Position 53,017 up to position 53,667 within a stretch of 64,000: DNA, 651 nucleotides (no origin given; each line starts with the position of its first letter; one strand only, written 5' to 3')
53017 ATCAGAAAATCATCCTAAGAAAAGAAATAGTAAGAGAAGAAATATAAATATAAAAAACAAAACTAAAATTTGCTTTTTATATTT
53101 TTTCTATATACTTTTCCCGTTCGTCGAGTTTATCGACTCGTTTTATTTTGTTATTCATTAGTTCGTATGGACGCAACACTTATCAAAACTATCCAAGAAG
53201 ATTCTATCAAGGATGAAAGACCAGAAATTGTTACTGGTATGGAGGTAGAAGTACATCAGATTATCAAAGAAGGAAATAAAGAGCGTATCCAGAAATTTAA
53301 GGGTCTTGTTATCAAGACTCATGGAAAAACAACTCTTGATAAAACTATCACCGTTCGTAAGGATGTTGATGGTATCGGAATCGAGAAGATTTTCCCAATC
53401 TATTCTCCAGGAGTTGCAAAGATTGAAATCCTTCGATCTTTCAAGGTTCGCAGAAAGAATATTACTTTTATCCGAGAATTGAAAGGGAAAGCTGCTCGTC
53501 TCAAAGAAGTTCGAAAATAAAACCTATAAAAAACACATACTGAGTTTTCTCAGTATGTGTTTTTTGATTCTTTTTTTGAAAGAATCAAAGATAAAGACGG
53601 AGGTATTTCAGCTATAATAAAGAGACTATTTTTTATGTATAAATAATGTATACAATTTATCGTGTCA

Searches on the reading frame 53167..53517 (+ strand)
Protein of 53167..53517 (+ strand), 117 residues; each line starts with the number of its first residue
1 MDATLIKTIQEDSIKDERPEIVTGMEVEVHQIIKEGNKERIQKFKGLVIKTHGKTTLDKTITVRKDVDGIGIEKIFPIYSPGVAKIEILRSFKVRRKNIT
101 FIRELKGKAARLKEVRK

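Call 107: find_encoding_contigs(protein=window:53167-53517:+, flank=4500, max_places=10)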
Protein seq(117 aa) (117 aa): 1 contig read that carries it; 1 place shown.
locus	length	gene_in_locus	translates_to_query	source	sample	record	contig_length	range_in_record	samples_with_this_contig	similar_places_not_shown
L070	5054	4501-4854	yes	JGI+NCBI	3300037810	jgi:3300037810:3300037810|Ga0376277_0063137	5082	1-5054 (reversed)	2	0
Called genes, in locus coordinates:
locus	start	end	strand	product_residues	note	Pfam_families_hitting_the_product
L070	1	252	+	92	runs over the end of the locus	?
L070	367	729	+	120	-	-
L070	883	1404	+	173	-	PF09603:Fib_succ_major, PF26707:DUF8237 (faint)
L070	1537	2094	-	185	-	-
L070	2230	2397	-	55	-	-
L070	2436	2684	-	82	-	-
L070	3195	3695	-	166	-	-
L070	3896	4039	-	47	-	-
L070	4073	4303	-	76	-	PF07963:N_methyl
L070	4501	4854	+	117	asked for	PF01245:Ribosomal_L19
